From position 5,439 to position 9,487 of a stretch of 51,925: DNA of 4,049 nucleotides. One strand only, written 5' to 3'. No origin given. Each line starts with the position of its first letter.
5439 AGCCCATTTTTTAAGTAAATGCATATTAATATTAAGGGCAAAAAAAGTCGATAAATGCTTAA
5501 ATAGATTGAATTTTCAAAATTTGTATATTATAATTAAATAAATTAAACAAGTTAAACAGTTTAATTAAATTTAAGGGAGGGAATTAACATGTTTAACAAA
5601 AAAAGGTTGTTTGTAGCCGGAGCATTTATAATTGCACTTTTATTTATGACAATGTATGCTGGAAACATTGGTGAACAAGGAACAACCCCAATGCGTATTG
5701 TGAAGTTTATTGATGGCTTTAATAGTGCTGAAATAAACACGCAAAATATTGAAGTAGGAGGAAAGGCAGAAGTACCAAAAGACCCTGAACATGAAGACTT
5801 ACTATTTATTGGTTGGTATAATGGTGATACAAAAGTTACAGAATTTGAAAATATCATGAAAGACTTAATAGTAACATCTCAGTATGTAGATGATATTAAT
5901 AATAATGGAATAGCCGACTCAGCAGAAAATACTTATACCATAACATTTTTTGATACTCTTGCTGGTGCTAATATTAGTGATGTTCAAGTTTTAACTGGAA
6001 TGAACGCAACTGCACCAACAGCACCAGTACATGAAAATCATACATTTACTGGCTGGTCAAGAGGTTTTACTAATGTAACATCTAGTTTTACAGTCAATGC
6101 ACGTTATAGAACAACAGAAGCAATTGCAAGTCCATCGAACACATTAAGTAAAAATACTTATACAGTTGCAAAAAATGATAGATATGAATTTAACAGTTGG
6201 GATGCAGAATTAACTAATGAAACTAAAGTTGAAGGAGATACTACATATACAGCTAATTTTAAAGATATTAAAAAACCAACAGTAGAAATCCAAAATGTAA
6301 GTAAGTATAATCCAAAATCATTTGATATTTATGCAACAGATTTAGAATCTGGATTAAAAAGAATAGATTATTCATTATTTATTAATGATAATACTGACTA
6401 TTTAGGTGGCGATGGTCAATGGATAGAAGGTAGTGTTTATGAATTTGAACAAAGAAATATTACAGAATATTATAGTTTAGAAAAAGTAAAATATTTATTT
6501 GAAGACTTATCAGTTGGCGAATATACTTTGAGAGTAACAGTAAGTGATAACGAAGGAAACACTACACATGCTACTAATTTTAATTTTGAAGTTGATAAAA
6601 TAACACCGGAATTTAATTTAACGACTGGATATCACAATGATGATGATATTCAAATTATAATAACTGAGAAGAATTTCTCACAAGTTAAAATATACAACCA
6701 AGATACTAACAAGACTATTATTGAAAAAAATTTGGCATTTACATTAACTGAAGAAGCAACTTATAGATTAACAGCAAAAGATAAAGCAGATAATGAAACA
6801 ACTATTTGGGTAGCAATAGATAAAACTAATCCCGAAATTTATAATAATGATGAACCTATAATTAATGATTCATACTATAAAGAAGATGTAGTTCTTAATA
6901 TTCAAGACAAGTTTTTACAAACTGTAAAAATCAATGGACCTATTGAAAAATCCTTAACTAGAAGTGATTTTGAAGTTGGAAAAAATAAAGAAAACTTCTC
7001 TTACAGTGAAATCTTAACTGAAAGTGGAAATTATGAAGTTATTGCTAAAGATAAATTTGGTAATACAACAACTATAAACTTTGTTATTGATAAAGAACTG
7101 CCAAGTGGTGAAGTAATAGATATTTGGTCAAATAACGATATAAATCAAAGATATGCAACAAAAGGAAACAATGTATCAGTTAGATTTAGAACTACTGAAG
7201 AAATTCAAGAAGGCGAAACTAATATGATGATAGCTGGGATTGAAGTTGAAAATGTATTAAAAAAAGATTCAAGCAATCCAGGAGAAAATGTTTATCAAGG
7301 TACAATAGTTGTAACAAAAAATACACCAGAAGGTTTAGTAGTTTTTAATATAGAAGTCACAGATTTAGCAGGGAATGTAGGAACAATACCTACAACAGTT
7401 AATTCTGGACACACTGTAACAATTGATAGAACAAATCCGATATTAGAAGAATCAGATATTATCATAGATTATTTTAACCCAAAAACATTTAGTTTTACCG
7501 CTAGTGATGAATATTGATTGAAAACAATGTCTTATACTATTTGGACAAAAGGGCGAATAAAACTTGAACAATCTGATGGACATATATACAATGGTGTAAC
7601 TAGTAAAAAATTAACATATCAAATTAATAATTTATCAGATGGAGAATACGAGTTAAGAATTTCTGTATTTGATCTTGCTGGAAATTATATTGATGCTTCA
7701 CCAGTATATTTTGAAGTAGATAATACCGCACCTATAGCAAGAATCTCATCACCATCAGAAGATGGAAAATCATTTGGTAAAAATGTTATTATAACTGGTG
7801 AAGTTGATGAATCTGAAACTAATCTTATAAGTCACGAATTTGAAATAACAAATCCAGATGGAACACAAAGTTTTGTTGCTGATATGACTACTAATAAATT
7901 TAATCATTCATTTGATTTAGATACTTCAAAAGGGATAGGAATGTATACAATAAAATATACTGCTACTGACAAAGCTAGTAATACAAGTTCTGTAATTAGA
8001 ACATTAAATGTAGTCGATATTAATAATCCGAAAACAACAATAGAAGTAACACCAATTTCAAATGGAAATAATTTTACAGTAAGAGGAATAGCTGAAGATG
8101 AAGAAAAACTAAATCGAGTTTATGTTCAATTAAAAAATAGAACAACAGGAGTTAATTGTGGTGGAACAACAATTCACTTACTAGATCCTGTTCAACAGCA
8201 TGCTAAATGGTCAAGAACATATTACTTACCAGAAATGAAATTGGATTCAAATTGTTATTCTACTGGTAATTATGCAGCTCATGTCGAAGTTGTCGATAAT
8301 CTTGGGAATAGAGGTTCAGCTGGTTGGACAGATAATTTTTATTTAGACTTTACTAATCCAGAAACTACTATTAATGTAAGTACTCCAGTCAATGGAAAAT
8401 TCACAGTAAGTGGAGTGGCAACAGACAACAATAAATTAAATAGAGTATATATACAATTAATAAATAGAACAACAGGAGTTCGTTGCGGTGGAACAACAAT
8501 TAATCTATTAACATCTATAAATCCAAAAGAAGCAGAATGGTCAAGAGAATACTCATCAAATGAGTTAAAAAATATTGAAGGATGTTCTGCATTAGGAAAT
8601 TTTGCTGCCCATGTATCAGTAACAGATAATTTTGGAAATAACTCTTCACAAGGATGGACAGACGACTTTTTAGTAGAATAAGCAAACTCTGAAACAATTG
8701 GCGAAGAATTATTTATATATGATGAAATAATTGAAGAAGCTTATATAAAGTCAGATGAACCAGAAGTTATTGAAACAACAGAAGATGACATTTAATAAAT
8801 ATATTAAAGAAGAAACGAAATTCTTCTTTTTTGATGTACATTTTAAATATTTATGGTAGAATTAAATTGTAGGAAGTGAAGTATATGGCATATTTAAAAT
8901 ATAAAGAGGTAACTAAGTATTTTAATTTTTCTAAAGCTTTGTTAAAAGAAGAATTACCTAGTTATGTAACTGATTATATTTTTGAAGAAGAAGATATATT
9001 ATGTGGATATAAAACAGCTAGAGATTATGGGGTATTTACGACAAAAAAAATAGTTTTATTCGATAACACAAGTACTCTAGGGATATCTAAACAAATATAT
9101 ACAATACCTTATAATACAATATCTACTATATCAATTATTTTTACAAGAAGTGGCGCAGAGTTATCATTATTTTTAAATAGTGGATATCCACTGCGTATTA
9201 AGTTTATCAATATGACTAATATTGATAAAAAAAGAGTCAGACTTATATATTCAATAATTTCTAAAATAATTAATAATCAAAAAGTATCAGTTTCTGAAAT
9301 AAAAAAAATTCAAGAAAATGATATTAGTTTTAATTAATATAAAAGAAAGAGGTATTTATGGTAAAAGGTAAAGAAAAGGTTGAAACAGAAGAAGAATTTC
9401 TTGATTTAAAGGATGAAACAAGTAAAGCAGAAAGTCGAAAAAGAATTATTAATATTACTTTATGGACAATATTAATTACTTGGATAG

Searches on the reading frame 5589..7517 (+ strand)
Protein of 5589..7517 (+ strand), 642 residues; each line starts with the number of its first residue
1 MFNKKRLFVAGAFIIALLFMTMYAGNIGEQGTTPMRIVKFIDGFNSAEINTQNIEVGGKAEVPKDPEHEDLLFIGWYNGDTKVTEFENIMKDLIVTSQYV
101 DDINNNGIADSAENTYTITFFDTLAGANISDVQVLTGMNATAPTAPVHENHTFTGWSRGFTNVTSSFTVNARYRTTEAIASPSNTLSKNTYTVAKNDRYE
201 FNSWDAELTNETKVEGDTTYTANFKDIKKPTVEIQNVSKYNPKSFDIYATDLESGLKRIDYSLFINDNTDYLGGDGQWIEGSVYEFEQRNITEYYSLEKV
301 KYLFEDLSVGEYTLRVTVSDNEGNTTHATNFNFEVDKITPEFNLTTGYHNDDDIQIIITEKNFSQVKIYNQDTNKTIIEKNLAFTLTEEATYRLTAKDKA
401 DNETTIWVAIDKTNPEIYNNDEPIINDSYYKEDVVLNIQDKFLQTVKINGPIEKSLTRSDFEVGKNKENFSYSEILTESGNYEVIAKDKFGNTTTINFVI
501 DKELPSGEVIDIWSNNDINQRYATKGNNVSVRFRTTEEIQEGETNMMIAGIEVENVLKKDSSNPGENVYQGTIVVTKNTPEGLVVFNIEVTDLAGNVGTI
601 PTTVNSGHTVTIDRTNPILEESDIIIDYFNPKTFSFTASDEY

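Call 33: search_protein_families(library=pfam, proteins=[window:5589-7517:+], max_evalue=0.00001)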
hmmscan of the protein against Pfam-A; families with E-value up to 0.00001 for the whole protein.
window:5589-7517:+ (642 aa): 1 family
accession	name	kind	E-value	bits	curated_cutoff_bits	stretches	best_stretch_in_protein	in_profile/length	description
PF09479.16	Flg_new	-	2e-09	37.9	27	0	116-173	1-54/65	Listeria-Bacteroides repeat domain (List_Bact_rpt)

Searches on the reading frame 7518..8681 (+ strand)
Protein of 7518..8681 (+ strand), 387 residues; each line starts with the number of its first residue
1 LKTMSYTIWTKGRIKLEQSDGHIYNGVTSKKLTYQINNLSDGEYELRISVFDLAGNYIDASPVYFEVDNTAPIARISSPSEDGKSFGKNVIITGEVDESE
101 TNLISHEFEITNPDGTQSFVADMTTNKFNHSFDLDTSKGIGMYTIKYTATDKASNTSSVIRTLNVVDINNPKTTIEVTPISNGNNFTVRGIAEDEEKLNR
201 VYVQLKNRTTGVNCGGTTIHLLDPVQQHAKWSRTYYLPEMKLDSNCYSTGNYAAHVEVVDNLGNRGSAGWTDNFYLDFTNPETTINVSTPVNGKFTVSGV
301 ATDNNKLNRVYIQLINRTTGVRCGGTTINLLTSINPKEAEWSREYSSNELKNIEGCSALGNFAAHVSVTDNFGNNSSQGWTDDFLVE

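Call 33: search_protein_families(library=pfam, proteins=[window:7518-8681:+], max_evalue=0.00001)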
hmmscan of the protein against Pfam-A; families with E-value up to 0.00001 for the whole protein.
window:7518-8681:+ (387 aa): 3 families
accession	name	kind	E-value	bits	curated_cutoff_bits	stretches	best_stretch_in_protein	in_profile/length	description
PF19077.6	Big_13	-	3.3e-09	37.6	27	0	29-69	61-102/102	Bacterial Ig-like domain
PF13750.12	Big_3_3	-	1.2e-07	32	27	0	30-91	3-61/157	Bacterial Ig-like domain (group 3)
PF12245.14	Big_3_2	-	5.9e-06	26.9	23.3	0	13-68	66-121/122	Bacterial Ig-like domain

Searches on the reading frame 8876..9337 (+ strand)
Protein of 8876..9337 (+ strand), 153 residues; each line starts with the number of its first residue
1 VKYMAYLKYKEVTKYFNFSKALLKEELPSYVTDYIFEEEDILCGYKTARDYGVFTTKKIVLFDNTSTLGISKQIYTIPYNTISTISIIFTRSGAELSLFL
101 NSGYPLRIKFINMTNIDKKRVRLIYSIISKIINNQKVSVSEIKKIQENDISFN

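Call 33: search_protein_families(library=pfam, proteins=[window:8876-9337:+], max_evalue=0.00001)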
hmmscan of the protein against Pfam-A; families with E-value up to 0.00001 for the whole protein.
window:8876-9337:+ (153 aa): 1 family
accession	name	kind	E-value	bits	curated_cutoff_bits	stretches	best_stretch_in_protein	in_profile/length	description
PF08000.17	bPH_1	-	3.9e-12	46.6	27.7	1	18-117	10-112/122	Bacterial PH domain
